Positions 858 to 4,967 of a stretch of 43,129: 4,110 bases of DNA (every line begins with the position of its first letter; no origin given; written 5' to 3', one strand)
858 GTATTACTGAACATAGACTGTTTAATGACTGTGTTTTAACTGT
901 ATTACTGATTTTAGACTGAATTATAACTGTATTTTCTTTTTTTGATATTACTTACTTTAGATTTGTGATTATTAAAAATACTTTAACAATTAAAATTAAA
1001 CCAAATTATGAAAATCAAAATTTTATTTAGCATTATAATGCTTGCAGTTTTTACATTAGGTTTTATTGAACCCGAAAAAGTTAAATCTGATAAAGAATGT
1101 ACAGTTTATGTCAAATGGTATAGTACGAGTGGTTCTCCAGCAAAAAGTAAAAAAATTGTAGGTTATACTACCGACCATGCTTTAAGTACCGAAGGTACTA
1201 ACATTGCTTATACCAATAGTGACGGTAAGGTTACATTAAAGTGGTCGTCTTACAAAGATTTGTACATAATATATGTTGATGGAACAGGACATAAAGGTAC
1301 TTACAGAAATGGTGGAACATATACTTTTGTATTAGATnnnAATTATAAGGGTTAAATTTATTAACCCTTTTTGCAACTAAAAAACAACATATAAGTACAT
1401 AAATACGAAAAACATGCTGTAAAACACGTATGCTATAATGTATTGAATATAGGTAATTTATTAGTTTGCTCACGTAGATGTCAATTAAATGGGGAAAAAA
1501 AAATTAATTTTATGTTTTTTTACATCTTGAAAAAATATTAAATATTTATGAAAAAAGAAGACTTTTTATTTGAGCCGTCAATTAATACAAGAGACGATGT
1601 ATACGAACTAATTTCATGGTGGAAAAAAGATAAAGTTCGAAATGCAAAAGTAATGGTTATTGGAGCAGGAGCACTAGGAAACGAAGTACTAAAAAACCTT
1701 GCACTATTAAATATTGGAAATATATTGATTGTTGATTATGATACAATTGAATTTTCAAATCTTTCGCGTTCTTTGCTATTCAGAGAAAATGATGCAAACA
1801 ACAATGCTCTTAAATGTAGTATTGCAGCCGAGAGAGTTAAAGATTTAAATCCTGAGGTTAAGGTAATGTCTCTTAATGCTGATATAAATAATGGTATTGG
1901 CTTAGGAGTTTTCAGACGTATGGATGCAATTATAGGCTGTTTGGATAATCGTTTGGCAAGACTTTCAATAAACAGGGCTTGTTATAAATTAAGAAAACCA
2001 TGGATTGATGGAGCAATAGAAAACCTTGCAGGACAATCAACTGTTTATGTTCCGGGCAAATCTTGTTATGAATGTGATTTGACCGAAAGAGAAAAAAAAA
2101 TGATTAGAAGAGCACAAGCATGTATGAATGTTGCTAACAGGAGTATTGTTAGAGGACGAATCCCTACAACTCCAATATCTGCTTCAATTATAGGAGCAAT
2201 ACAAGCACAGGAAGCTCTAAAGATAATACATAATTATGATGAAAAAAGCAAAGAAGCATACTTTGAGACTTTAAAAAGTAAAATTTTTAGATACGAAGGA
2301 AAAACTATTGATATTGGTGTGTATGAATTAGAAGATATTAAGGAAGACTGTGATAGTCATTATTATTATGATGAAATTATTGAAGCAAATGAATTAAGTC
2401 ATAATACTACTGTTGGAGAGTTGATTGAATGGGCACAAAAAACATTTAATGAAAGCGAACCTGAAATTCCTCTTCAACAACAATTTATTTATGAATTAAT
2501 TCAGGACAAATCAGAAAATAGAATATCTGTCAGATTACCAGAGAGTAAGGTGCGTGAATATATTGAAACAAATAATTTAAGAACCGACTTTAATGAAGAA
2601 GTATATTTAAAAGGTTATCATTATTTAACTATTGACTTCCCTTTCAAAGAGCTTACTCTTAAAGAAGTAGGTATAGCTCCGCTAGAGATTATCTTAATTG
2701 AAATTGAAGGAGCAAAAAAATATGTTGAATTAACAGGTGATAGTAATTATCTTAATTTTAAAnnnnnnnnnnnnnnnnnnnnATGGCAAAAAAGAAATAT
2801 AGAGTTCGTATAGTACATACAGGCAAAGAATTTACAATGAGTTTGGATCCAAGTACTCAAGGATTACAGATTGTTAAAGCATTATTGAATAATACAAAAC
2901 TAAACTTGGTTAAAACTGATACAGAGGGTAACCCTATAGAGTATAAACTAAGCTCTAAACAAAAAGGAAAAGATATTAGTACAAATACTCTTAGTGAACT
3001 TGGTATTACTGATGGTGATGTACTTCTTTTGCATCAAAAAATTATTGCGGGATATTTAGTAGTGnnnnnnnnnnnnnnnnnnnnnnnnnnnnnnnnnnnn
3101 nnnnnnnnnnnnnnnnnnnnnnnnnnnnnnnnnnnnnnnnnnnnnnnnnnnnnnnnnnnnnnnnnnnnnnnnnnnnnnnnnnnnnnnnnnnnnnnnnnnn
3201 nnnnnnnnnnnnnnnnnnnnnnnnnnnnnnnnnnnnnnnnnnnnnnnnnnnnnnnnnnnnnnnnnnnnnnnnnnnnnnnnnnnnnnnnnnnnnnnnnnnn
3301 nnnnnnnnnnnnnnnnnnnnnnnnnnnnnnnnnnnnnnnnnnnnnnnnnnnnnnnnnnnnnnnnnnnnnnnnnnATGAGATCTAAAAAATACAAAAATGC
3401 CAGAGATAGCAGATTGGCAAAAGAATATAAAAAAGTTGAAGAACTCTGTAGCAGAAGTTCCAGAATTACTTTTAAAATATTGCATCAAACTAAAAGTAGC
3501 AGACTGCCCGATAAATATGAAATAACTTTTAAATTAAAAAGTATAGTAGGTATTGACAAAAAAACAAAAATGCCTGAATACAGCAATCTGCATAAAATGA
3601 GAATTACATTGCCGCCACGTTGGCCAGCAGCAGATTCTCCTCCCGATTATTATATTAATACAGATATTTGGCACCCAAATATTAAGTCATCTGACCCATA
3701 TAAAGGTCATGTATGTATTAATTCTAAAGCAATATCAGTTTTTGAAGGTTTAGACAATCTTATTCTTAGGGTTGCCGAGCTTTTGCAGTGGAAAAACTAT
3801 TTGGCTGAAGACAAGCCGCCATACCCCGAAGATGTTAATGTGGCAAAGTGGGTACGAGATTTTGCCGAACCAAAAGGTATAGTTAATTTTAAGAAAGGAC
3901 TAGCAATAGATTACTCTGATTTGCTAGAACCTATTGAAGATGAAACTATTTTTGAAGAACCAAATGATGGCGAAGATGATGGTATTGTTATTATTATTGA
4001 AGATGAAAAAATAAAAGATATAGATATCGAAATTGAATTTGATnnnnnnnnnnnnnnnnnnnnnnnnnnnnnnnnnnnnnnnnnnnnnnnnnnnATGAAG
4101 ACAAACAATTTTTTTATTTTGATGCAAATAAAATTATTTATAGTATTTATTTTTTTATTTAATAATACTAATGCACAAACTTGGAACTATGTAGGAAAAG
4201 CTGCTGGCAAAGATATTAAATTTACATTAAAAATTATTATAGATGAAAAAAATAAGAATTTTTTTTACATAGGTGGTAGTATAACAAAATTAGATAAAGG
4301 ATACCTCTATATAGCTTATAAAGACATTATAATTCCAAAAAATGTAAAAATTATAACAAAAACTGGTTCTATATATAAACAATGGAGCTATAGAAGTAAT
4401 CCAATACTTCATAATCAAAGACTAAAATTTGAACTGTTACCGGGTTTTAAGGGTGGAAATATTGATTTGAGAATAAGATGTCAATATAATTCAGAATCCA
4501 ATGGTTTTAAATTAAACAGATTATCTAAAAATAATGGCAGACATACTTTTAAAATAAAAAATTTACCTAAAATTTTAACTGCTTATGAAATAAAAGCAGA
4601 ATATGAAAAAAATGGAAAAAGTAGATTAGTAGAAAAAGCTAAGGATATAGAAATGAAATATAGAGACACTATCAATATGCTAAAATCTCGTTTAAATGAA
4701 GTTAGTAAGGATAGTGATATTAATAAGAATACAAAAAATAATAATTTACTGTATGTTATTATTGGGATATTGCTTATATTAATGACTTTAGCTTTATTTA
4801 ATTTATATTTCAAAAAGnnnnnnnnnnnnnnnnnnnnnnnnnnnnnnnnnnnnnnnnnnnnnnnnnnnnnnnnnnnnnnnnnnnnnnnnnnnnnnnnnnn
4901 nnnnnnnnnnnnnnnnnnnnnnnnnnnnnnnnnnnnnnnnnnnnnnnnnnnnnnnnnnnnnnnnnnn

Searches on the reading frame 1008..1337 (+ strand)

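Call 47: search_protein_families(library=pfam, max_evalue=0.1, proteins=[window:1008-1337:+])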
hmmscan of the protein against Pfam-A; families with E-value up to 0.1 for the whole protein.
window:1008-1337:+ (110 aa): 1 family
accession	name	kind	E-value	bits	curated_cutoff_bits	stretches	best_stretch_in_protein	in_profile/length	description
PF12100.13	DUF3576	-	0.078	13.6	25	1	32-80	29-76/101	Domain of unknown function (DUF3576)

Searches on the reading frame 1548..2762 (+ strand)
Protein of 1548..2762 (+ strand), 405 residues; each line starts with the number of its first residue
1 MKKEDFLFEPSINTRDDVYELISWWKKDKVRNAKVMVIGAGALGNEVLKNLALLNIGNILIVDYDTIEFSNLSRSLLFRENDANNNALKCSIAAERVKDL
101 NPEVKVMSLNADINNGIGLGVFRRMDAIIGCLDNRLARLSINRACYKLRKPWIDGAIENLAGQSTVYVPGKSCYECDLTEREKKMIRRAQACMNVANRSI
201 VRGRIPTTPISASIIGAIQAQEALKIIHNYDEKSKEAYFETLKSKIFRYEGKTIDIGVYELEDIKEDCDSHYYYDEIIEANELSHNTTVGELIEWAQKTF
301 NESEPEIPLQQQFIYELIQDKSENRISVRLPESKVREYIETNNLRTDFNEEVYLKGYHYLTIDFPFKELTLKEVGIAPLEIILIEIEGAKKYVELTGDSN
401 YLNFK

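Call 7: search_protein_families(library=pfam, max_evalue=0.1, proteins=[window:1548-2762:+])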
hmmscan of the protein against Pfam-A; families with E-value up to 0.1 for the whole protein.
window:1548-2762:+ (405 aa): 4 families
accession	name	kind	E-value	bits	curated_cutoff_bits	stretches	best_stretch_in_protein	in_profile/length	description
PF00899.27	ThiF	-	7.7e-51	173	28.1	1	27-241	15-216/238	ThiF family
PF01488.26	Shikimate_DH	-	0.00032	21.2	24.3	1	28-68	8-48/138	Shikimate / quinate 5-dehydrogenase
PF03435.24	Sacchrp_dh_NADP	-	0.051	14.3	25.1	0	35-167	1-101/129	Saccharopine dehydrogenase NADP binding domain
PF02254.24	TrkA_N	-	0.078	13.7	23.8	0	35-73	1-38/116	TrkA-N domain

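Call 8: search_protein_families(library=ncbifam, max_evalue=0.1, proteins=[window:1548-2762:+])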
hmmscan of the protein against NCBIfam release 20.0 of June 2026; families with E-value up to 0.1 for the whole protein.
window:1548-2762:+ (405 aa): 25 families
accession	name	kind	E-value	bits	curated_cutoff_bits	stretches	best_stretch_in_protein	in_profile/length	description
TIGR02356.1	adenyl_thiF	equivalog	2.2e-37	128.5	275.25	1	27-227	16-203/203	thiazole biosynthesis adenylyltransferase ThiF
NF006444.0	PRK08762.1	equivalog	1.1e-31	109.8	449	1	28-230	143-335/387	molybdopterin-synthase adenylyltransferase MoeB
NF004281.0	PRK05690.1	subfamily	1.4e-31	109.7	266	1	27-233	27-219/250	molybdopterin-synthase adenylyltransferase MoeB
NF047750.1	SAMPActivE1UbaA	equivalog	3.4e-28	98.7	450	1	28-233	28-219/270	SAMP-activating enzyme E1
NF009123.0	PRK12475.1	subfamily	7.3e-28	97.8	510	1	15-238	7-217/338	MoeB/ThiF family adenylyltransferase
TIGR02355.1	moeB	equivalog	1.4e-26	93.4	376.55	1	27-234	19-212/240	molybdopterin-synthase adenylyltransferase MoeB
NF006204.0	PRK08328.1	equivalog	2.7e-25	89.3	339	1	26-232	21-210/231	hypothetical protein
NF005646.0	PRK07411.1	equivalog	6.3e-23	81.5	633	1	28-231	34-224/390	molybdopterin-synthase adenylyltransferase MoeB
NF005902.0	PRK07878.1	equivalog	1.6e-22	80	647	1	28-170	38-178/392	adenylyltransferase/sulfurtransferase MoeZ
TIGR01408.1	Ube1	subfamily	1.3e-20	72.8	750.05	1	27-169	414-563/1008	ubiquitin-activating enzyme E1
NF004111.0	PRK05600.1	equivalog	7.8e-19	68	437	1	27-177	36-184/371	ThiF family adenylyltransferase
NF006395.0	PRK08644.1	equivalog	1.1e-16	61.2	159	1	26-148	24-143/215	sulfur carrier protein ThiS adenylyltransferase ThiF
TIGR02354.1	thiF_fam2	equivalog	6.7e-13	49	152.2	1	28-148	17-134/200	thiamine biosynthesis protein ThiF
NF006077.0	PRK08223.1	equivalog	8.6e-12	44.6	266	1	21-115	17-109/296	hypothetical protein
TIGR01381.1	E1_like_apg7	equivalog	6.5e-08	31.5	571.35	1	28-110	333-416/663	E1-like protein-activating enzyme Gsa7p/Apg7p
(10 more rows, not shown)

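Call 48: search_protein_families(library=padloc, max_evalue=0.01, proteins=[window:1548-2762:+])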
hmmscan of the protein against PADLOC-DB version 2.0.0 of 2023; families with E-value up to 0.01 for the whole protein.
window:1548-2762:+ (405 aa): 30 families (the best 25 are shown)
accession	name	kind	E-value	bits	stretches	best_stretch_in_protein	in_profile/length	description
PDLC00837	E1-E2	-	3.3e-15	53.9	1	28-185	321-489/593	E1-E2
PDLC00829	E1-E2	-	9.7e-14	49.3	1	15-153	154-291/426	E1-E2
PDLC00856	E1-E2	-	2.5e-12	44.1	1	29-144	319-432/573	E1-E2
PDLC00848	E1-E2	-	1.8e-11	41.1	1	27-115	369-454/607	E1-E2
PDLC00846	E1-E2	-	5e-11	39.9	1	14-158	299-444/587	E1-E2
PDLC00839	E1-E2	-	6e-11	39.3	1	27-117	365-452/602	E1-E2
PDLC00834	E1-E2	-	1.9e-10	37.9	1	31-181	301-455/564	E1-E2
PDLC00836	E1-E2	-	4e-10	36.9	1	28-144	337-453/602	E1-E2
PDLC00831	E1-E2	-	1.5e-09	35.2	1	25-190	311-480/578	E1-E2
PDLC00830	E1-E2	-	1.5e-09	34.7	1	26-191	304-471/551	E1-E2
PDLC00832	E1-E2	-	2e-09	34.2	1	26-115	332-418/588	E1-E2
PDLC00835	E1-E2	-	4e-09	33.4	1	28-140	369-479/778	E1-E2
PDLC00828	E1-E2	-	1.8e-08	32.1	1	20-114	163-254/431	E1-E2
PDLC00843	E1-E2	-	7.3e-08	29.4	1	29-79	315-365/575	E1-E2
PDLC00850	E1-E2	-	1.1e-07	28.7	1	32-115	314-394/566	E1-E2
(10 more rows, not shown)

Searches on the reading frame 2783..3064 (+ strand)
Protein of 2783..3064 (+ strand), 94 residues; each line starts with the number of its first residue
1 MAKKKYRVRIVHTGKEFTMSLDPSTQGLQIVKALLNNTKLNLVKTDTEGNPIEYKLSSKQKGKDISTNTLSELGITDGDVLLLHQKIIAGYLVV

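Call 7: search_protein_families(library=pfam, max_evalue=0.1, proteins=[window:2783-3064:+])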
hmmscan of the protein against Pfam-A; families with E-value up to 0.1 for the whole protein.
window:2783-3064:+ (94 aa): 4 families
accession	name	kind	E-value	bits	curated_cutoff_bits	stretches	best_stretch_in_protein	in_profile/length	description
PF08817.16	YukD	-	0.00046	21.3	27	1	28-83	24-76/76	WXG100 protein secretion system (Wss), protein YukD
PF00240.29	ubiquitin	-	0.0013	18.9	25.4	0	68-86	52-70/72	Ubiquitin family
PF10790.15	DUF2604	-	0.026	15.4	25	1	6-86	6-80/85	Protein of Unknown function (DUF2604)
PF23326.1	UBL_UBAC1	-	0.051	13.9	27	1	3-86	9-99/109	UBAC1 UBL-like domain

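Call 8: search_protein_families(library=ncbifam, max_evalue=0.1, proteins=[window:2783-3064:+])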
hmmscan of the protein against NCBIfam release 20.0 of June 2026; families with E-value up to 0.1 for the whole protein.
window:2783-3064:+ (94 aa): 0 families

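Call 48: search_protein_families(library=padloc, max_evalue=0.01, proteins=[window:2783-3064:+])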
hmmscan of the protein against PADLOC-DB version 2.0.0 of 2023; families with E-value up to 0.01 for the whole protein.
window:2783-3064:+ (94 aa): 0 families

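Call 49: search_protein_representatives(alignment_id=A4)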
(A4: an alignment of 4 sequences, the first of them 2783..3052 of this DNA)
Query: 4 sequences, 269 profile positions. Proteins with E-value up to 0.001 (for the whole library): 6453; up to 1e-10: 5166; up to 1e-30: 2136. The best 150 are listed.
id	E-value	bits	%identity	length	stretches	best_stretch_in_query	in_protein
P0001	2.7e-174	594.1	-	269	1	1-269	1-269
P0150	6.3e-76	271.5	-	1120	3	88-267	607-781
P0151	2.9e-69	249.7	-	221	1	88-269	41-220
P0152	1.5e-68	247.3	-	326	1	70-269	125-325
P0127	4.4e-68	245.8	-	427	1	89-269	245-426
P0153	4.3e-67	242.6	-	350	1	79-268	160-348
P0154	3.4e-66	239.6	-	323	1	85-268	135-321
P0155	6.6e-66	238.7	-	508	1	88-269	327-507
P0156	1.7e-65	237.4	-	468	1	89-269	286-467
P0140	2.1e-65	237.0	-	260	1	87-269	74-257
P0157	6.6e-65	235.4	-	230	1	87-269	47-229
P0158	7.5e-65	235.2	-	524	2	88-269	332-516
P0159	1.1e-64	234.6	-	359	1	88-269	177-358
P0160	1.1e-64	234.6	-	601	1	89-269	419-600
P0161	2.1e-64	233.8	-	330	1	76-269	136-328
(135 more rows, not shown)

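Call 68: search_protein_families(library=phrogs, max_evalue=0.01, proteins=[window:2783-3064:+])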
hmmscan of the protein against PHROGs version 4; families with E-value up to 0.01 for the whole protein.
window:2783-3064:+ (94 aa): 0 families

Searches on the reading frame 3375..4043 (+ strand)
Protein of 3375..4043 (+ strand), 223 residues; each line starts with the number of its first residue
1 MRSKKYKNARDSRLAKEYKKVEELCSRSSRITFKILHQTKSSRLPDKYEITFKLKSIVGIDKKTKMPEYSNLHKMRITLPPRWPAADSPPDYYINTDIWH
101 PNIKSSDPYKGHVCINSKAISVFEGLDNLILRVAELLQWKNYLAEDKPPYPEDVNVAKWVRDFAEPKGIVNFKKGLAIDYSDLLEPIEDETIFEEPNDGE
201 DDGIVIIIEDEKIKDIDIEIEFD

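Call 7: search_protein_families(library=pfam, max_evalue=0.1, proteins=[window:3375-4043:+])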
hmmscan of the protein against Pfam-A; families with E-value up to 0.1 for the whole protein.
window:3375-4043:+ (223 aa): 1 family
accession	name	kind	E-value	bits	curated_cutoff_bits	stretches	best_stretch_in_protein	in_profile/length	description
PF00179.31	UQ_con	-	1.5e-05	25.1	27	1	70-116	44-84/140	Ubiquitin-conjugating enzyme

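Call 8: search_protein_families(library=ncbifam, max_evalue=0.1, proteins=[window:3375-4043:+])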
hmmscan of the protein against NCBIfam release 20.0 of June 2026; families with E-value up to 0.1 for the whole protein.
window:3375-4043:+ (223 aa): 0 families

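Call 48: search_protein_families(library=padloc, max_evalue=0.01, proteins=[window:3375-4043:+])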
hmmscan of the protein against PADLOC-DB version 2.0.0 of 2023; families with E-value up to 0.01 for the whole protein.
window:3375-4043:+ (223 aa): 0 families

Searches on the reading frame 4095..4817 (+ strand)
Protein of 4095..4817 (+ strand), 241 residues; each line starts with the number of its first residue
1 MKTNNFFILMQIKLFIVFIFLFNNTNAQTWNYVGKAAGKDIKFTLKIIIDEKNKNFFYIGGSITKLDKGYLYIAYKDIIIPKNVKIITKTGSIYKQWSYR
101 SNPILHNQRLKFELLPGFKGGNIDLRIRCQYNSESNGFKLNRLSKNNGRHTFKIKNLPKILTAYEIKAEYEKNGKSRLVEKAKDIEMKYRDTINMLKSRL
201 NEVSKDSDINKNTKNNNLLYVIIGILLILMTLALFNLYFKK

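Call 22: search_protein_families(library=pfam, max_evalue=0.1, proteins=[window:4095-4817:+])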
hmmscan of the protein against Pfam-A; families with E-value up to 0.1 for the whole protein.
window:4095-4817:+ (241 aa): 1 family
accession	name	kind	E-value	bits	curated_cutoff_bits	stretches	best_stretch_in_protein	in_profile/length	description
PF12575.13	Pox_EPC_I2-L1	-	0.08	13.6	23.4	1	190-240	21-70/72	Poxvirus entry protein complex L1 and I2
